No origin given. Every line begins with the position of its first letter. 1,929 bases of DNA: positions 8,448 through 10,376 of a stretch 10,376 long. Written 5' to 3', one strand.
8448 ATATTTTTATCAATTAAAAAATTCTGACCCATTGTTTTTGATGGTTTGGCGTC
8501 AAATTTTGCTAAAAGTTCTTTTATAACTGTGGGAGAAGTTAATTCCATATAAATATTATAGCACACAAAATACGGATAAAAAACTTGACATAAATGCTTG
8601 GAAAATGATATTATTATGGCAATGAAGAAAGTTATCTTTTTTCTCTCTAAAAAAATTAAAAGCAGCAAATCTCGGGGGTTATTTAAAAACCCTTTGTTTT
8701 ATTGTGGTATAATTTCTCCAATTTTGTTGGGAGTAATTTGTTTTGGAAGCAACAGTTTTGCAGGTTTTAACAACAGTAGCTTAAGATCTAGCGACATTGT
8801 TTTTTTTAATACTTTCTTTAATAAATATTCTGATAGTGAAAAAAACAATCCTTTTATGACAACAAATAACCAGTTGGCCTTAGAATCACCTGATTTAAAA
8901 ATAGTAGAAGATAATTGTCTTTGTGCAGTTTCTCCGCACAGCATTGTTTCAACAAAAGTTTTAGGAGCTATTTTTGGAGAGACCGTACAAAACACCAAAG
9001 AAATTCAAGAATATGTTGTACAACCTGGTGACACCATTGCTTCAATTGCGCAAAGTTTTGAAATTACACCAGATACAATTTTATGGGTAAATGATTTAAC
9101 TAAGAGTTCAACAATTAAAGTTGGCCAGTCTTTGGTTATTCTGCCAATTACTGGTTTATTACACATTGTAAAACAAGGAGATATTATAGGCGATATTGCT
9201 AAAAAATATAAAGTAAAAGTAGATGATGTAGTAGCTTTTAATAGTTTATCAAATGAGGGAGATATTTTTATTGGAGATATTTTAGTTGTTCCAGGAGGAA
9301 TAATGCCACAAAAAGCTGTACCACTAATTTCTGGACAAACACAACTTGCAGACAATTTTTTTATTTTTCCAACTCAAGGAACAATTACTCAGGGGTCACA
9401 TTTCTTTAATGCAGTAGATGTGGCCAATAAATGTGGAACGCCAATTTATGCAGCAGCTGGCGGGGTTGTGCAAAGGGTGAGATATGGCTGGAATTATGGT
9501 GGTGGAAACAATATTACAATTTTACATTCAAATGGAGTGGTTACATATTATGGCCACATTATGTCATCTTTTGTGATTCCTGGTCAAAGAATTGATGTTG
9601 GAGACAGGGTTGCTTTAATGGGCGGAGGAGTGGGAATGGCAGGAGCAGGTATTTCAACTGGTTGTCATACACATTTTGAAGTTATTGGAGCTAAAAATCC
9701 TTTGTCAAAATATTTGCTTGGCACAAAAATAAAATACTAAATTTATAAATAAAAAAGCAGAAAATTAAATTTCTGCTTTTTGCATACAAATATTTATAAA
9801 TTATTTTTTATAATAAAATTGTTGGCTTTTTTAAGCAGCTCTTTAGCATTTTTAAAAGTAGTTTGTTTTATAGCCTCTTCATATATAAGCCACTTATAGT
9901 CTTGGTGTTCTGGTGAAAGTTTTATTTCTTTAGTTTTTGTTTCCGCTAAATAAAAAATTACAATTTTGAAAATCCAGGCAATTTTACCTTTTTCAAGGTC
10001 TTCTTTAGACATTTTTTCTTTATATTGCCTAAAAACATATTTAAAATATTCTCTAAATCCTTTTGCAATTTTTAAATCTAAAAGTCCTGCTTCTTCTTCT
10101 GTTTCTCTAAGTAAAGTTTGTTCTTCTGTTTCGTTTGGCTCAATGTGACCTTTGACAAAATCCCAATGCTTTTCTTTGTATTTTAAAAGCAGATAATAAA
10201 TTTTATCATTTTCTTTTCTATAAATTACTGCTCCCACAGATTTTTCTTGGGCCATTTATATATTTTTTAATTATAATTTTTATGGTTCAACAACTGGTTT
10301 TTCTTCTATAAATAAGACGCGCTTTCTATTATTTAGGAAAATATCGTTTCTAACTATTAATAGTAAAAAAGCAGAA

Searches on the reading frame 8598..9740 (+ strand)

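Call 3: search_protein_families(library=pfam, proteins=[window:8598-9740:+], max_evalue=1)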
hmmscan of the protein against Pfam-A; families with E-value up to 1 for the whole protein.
window:8598-9740:+ (380 aa): 7 families
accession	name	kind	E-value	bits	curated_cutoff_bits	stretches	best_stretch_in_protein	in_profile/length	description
PF01476.26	LysM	-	3e-22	78.7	20.9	2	139-181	1-42/43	LysM domain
PF01551.29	Peptidase_M23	-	1.1e-17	64.5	28.7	1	271-368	4-93/96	Peptidase family M23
PF23473.1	LysM3_LYK4_5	-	1.3e-10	41.6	29.3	2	139-173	5-38/48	LYK4/5 LysM3 domain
PF23446.1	LysM1_NFP_LYK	-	5.2e-05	24.5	36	1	145-185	16-56/60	NFP/LYK LysM1 domain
PF23462.1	LysM3_NFP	-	0.0038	18.1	28.1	1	139-167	5-33/48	NFP LysM3 domain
PF02322.20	Cyt_bd_oxida_II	-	0.057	13.2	35.6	1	7-77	91-155/302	Cytochrome bd terminal oxidase subunit II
PF10717.14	ODV-E18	-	0.21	11.9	28.1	1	42-92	37-84/87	Occlusion-derived virus envelope protein ODV-E18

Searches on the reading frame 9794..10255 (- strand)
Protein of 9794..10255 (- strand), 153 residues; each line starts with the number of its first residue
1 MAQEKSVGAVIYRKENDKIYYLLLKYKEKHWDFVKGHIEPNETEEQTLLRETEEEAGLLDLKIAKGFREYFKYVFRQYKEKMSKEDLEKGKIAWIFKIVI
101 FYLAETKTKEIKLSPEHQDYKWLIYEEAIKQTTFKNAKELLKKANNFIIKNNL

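Call 3: search_protein_families(library=pfam, proteins=[window:9794-10255:-], max_evalue=1)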
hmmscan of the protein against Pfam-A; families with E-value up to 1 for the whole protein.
window:9794-10255:- (153 aa): 3 families
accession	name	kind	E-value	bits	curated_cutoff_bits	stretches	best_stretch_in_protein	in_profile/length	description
PF00293.34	NUDIX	-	2.6e-16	60.3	21.1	1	5-138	4-128/134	NUDIX domain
PF19489.4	SLT_4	-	0.092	12.8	27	1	63-146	84-169/184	Transglycosylase SLT domain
PF14815.12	NUDIX_4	-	0.13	12.5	35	1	31-82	27-72/113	NUDIX domain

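Call 94: find_encoding_contigs(protein=window:9794-10255:-, flank=10000, max_places=4)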
Protein window:9794-10255:- (153 aa): 2 contigs read that carry it; 1 place shown.
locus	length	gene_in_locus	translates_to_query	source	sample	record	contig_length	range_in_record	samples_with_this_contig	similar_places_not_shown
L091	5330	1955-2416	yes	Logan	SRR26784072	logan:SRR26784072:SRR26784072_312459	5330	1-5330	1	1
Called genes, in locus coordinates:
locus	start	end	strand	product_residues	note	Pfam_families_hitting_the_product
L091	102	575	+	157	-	PF01272:GreA_GreB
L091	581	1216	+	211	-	PF12917:YfbR-like, PF13023:HD_3, PF01966:HD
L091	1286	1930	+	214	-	PF07690:MFS_1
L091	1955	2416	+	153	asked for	PF00293:NUDIX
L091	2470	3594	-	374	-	PF23473:LysM3_LYK4_5 (faint), PF01476:LysM, PF01551:Peptidase_M23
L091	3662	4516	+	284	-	PF00398:RrnaAD, PF13649:Methyltransf_25 (weak)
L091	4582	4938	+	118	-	PF05635:23S_rRNA_IVP, PF22296:bAvd (weak)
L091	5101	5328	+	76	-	?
